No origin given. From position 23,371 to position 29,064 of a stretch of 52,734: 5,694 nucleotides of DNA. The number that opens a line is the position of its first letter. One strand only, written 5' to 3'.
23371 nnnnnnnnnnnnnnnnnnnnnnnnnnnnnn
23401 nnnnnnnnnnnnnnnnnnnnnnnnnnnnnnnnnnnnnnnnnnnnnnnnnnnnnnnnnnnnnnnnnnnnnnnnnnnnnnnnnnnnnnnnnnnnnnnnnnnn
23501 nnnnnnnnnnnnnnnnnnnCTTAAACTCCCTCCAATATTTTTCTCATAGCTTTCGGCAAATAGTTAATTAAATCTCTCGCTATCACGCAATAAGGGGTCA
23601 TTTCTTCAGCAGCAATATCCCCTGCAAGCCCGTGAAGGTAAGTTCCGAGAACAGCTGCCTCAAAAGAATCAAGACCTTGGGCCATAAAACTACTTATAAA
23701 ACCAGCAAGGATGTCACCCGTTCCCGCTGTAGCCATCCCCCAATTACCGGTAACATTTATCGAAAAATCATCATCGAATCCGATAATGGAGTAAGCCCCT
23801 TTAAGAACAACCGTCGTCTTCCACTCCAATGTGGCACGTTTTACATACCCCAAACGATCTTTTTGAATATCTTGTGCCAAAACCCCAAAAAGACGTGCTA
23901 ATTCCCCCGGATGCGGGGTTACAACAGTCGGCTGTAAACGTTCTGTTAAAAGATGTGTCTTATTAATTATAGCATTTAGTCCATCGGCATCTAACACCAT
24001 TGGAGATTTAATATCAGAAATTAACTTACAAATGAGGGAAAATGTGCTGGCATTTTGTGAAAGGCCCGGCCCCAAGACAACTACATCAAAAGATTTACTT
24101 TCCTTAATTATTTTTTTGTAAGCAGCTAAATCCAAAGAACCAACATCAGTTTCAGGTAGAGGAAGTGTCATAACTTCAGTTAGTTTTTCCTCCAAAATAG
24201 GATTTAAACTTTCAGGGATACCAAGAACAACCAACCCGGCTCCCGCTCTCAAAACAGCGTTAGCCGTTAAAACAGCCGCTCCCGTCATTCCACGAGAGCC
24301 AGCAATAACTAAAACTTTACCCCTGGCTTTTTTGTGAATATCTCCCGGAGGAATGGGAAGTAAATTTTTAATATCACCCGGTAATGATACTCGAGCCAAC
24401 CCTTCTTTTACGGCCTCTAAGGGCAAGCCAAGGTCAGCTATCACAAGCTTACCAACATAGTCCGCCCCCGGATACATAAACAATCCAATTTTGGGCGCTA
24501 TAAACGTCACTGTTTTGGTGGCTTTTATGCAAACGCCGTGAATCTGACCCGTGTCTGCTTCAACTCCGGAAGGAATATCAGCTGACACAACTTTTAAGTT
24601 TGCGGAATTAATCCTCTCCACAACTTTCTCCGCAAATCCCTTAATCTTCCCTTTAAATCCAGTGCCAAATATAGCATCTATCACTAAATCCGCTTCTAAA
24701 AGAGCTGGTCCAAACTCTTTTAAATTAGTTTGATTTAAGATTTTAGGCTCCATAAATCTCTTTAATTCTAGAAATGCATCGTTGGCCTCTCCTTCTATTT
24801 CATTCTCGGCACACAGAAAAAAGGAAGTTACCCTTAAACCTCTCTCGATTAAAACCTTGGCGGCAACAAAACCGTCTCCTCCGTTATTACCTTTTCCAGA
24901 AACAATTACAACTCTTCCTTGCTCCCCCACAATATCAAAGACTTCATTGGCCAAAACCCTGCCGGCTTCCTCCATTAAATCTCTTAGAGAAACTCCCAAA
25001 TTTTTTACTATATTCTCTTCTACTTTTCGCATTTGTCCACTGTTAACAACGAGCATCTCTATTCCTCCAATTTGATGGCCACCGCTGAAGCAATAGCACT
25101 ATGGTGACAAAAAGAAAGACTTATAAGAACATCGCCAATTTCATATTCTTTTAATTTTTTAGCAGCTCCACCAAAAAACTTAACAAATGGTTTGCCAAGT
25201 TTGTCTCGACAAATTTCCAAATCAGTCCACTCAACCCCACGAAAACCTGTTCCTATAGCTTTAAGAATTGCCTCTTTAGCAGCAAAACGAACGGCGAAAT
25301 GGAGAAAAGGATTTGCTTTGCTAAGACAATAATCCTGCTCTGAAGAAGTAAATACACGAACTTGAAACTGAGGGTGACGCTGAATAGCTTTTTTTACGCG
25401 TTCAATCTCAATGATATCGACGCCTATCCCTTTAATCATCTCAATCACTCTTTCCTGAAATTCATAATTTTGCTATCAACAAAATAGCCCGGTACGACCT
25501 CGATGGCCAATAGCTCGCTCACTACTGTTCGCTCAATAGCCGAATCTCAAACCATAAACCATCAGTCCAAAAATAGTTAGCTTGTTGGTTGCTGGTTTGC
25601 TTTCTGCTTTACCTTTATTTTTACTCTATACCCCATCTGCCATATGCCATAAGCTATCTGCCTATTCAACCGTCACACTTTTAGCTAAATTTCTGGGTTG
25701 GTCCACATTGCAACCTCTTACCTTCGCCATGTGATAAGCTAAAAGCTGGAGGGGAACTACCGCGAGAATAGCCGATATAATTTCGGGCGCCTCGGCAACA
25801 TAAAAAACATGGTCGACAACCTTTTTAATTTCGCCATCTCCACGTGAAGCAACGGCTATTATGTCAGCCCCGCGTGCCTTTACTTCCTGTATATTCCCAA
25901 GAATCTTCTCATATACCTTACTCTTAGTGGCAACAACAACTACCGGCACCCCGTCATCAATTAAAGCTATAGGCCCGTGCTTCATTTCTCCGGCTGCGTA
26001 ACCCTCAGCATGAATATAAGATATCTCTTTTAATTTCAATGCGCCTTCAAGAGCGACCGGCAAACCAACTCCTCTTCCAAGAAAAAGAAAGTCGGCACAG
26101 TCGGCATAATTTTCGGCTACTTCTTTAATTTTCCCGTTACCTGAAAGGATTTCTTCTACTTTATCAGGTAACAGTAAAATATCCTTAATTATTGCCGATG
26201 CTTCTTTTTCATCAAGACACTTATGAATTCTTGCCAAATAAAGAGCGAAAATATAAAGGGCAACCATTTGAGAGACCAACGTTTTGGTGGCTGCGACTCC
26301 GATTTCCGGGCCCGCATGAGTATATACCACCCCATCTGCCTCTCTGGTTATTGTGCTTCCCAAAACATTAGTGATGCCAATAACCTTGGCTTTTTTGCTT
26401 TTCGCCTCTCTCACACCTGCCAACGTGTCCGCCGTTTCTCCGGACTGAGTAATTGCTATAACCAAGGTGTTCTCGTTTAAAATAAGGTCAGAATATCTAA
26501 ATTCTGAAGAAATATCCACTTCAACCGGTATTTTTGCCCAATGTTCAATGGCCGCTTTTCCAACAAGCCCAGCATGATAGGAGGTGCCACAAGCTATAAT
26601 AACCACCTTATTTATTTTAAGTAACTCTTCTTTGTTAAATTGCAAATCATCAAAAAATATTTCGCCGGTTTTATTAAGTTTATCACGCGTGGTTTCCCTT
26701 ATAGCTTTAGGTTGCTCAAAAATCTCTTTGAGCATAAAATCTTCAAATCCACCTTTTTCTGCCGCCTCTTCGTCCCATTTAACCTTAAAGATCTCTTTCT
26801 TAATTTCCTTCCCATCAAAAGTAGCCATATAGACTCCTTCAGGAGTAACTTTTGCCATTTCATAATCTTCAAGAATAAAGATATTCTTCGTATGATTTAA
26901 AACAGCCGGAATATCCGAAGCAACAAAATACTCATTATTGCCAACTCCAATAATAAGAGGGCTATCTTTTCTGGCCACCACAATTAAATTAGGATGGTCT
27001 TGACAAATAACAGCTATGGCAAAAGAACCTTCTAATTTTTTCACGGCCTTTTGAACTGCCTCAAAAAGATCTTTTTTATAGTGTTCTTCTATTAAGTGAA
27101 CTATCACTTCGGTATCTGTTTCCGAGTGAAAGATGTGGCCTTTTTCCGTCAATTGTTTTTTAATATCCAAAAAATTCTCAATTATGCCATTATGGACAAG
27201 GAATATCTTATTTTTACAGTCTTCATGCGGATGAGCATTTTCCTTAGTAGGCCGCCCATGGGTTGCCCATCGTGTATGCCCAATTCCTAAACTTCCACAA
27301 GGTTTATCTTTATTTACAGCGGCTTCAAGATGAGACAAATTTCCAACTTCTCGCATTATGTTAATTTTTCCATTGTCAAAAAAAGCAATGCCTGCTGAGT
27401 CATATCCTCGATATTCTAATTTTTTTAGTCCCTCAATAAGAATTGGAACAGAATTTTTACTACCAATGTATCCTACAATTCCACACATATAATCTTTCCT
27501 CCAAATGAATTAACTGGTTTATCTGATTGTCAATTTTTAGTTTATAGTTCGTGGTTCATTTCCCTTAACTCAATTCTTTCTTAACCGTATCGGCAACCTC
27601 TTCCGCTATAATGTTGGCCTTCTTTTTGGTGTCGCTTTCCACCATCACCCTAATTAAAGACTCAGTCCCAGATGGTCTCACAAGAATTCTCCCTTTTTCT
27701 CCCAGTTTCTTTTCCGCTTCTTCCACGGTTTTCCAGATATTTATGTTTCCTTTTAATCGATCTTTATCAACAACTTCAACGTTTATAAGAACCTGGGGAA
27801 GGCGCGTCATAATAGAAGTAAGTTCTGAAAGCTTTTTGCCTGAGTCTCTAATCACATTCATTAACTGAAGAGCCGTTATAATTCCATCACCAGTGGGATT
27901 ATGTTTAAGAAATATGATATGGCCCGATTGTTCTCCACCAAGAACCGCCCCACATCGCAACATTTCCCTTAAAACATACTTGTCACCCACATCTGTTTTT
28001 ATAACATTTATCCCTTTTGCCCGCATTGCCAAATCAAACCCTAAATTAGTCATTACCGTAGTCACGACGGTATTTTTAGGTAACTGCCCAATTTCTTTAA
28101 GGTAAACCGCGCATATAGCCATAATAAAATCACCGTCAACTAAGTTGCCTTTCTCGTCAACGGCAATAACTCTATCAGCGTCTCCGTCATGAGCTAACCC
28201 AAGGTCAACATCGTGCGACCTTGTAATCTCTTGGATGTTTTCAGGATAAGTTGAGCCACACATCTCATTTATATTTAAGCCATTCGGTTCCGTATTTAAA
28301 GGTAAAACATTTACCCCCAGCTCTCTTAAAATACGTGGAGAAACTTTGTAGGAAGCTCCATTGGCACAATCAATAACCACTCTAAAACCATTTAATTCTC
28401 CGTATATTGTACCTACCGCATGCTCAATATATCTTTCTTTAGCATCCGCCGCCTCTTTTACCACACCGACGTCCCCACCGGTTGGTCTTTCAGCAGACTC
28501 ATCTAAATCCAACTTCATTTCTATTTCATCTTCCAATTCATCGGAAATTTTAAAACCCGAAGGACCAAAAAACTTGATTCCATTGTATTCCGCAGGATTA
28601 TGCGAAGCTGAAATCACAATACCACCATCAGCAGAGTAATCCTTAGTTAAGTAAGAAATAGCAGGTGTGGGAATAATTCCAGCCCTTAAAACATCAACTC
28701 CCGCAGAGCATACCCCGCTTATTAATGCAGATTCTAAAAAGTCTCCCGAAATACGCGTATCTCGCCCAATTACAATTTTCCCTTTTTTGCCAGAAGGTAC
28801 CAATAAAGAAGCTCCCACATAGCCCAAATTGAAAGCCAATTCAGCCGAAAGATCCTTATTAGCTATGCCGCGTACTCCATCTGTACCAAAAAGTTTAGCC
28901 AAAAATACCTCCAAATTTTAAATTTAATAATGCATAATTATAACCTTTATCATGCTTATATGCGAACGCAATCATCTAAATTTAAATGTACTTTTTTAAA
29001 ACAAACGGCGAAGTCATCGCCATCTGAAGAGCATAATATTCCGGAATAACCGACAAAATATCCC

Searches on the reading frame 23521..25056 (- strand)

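Call 9: search_protein_families(library=ncbifam, proteins=[window:23521-25056:-], max_evalue=0.00001)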
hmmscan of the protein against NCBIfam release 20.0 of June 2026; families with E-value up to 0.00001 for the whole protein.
window:23521-25056:- (511 aa): 4 families
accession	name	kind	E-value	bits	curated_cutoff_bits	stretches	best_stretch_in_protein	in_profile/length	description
NF007856.0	PRK10565.1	equivalog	1e-85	288.4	703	1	3-503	17-497/510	bifunctional ADP-dependent NAD(P)H-hydrate dehydratase/NAD(P)H-hydrate epimerase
TIGR00196.1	yjeF_cterm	hypoth_equivalog_domain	6.3e-66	222.5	129.85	1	233-505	12-276/277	NAD(P)H-hydrate dehydratase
TIGR00197.1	yjeF_nterm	hypoth_equivalog_domain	8.8e-45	152.9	88.6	1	3-212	3-205/206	NAD(P)H-hydrate epimerase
NF006830.1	PRK09355.1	equivalog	2.5e-09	36.9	180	1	334-487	69-233/263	hydroxyethylthiazole kinase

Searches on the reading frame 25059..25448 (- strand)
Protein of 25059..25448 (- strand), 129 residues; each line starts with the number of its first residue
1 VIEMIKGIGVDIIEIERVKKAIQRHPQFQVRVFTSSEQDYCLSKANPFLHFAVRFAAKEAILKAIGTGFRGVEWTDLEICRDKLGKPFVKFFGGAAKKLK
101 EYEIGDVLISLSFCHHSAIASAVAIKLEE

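Call 9: search_protein_families(library=ncbifam, proteins=[window:25059-25448:-], max_evalue=0.00001)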
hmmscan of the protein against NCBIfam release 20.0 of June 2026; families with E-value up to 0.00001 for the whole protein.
window:25059-25448:- (129 aa): 12 families
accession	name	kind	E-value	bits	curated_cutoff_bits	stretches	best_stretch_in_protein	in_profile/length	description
NF011254.0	PRK14660.1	equivalog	9.6e-35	119.3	195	1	4-123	1-122/125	holo-[acyl-carrier-protein] synthase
NF011250.0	PRK14656.1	equivalog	1.8e-32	112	175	1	4-123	1-122/126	holo-[acyl-carrier-protein] synthase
NF000832.0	PRK00070.3-2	equivalog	8.6e-29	100.2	107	1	4-125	1-113/116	holo-ACP synthase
TIGR00556.1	pantethn_trn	domain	1.9e-27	95.9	45.35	1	4-125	1-124/128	phosphopantetheine--protein transferase domain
NF011251.0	PRK14657.1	equivalog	2.1e-25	89.1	165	1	4-124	1-119/123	holo-[acyl-carrier-protein] synthase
NF011257.0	PRK14663.1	equivalog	9.1e-24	83.8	186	1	8-124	3-117/123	holo-[acyl-carrier-protein] synthase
TIGR00516.1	acpS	equivalog_domain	2.1e-22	79.7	59.8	1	4-124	1-120/125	holo-ACP synthase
NF011256.0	PRK14662.1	equivalog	6.2e-19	68.6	150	1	4-125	1-116/123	4'-phosphopantetheinyl transferase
NF011253.0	PRK14659.1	equivalog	4.3e-18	66.1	156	1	4-97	1-99/123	holo-[acyl-carrier-protein] synthase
NF000831.0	PRK00070.3-1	equivalog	1.1e-14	54.5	124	1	5-125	3-126/130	holo-ACP synthase AcpS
NF011255.0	PRK14661.1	equivalog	1.1e-12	48.2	209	1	4-91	1-81/169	holo-[acyl-carrier-protein] synthase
NF000835.0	PRK00070.4-1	equivalog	2.3e-09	37.5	128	1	4-80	1-78/115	holo-ACP synthase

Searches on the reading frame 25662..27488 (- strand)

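Call 9: search_protein_families(library=ncbifam, proteins=[window:25662-27488:-], max_evalue=0.00001)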
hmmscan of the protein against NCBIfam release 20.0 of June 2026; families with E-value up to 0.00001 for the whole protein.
window:25662-27488:- (608 aa): 22 families
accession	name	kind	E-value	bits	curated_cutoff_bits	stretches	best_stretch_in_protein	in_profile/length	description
NF001484.0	PRK00331.1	subfamily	1.5e-260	865.8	381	1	1-608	1-601/601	isomerizing glutamine--fructose-6-phosphate transaminase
TIGR01135.1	glmS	equivalog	6.8e-255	847.2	418.05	1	2-608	1-607/607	glutamine--fructose-6-phosphate transaminase (isomerizing)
NF046059.1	NagB_SO3506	equivalog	7.8e-39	133.9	430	1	289-603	35-325/330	glucosamine-6-phosphate deaminase NagB-II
NF041128.1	glucosaP_deam_GlmD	equivalog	1e-30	107.1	580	1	286-605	25-321/323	glucosamine-6-phosphate deaminase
TIGR01134.1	purF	equivalog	9e-30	104.4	350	1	2-197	1-200/432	amidophosphoribosyltransferase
TIGR01536.1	asn_synth_AEB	equivalog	1.2e-18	67.5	267.1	1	2-255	1-222/517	asparagine synthase (glutamine-hydrolyzing)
NF040776.2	AlsR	equivalog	3.6e-13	49.1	400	1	336-403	173-242/279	transcriptional repressor AlsR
NF006949.0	PRK09431.1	equivalog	1.2e-12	47.1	499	1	82-204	57-173/554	asparagine synthase B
TIGR03104.1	trio_amidotrans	equivalog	8.4e-12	44.1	570.1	1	65-198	41-167/589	N-acetylglutaminylglutamine amidotransferase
NF008458.0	PRK11337.1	equivalog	2.7e-11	43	378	1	335-392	184-241/293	MurR/RpiR family transcriptional regulator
TIGR03108.1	eps_aminotran_1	hypoth_equivalog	4.1e-10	39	816.9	1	84-181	59-150/628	XrtA/PEP-CTERM system amidotransferase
NF006426.0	PRK08674.1-6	subfamily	1.5e-09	37.2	295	1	289-374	43-125/354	bifunctional phosphoglucose/phosphomannose isomerase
NF008481.0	PRK11382.1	equivalog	3.2e-09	36.4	430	1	291-599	43-332/340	fructoselysine 6-phosphate deglycase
NF041755.1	RuMP_HxlAB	equivalog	4.4e-08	32.5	500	0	337-390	286-339/391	bifunctional 3-hexulose-6-phosphate synthase/6-phospho-3-hexuloisomerase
TIGR00274.1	TIGR00274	equivalog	8.3e-08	31.6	302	1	334-402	121-189/291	N-acetylmuramic acid 6-phosphate etherase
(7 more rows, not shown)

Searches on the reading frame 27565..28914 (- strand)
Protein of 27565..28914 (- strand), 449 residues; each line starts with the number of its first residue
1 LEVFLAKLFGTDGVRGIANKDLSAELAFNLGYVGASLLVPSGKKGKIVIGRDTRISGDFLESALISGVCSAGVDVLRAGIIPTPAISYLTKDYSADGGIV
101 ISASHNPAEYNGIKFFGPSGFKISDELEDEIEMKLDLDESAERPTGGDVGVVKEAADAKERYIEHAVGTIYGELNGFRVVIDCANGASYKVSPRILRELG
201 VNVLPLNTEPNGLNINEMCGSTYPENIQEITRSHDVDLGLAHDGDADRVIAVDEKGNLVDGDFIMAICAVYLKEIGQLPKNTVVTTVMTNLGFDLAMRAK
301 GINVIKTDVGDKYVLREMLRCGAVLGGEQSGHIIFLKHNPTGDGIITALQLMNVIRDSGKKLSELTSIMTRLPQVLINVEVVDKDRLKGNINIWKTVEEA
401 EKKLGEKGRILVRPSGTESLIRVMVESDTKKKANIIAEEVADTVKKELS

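Call 9: search_protein_families(library=ncbifam, proteins=[window:27565-28914:-], max_evalue=0.00001)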
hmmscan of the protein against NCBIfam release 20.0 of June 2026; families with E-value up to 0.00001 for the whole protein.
window:27565-28914:- (449 aa): 7 families
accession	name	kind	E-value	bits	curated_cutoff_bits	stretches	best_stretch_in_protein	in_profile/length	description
TIGR01455.1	glmM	equivalog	4.4e-173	576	447.55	1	9-445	1-441/442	phosphoglucosamine mutase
TIGR03990.1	Arch_GlmM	equivalog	4.6e-111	371.8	439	1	7-444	2-444/444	phosphoglucosamine mutase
NF007088.0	PRK09542.1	equivalog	1.1e-57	196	618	1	7-445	10-454/456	phosphomannomutase/phosphoglucomutase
NF046027.1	PhglucPhmanMutPgmG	equivalog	3.5e-52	177.6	600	1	14-378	15-371/460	phosphoglucomutase/phosphomannomutase PgmG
NF011943.0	PRK15414.1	subfamily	1.4e-33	116.6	801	1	11-372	9-373/456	phosphomannomutase CpsG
TIGR01132.1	pgm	equivalog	3.1e-15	55.6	778.05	1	9-132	42-175/546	phosphoglucomutase (alpha-D-glucose-1,6-bisphosphate-dependent)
NF005737.0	PRK07564.1-1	equivalog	5.4e-14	51.7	378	1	44-131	50-143/543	alpha-D-glucose phosphate-specific phosphoglucomutase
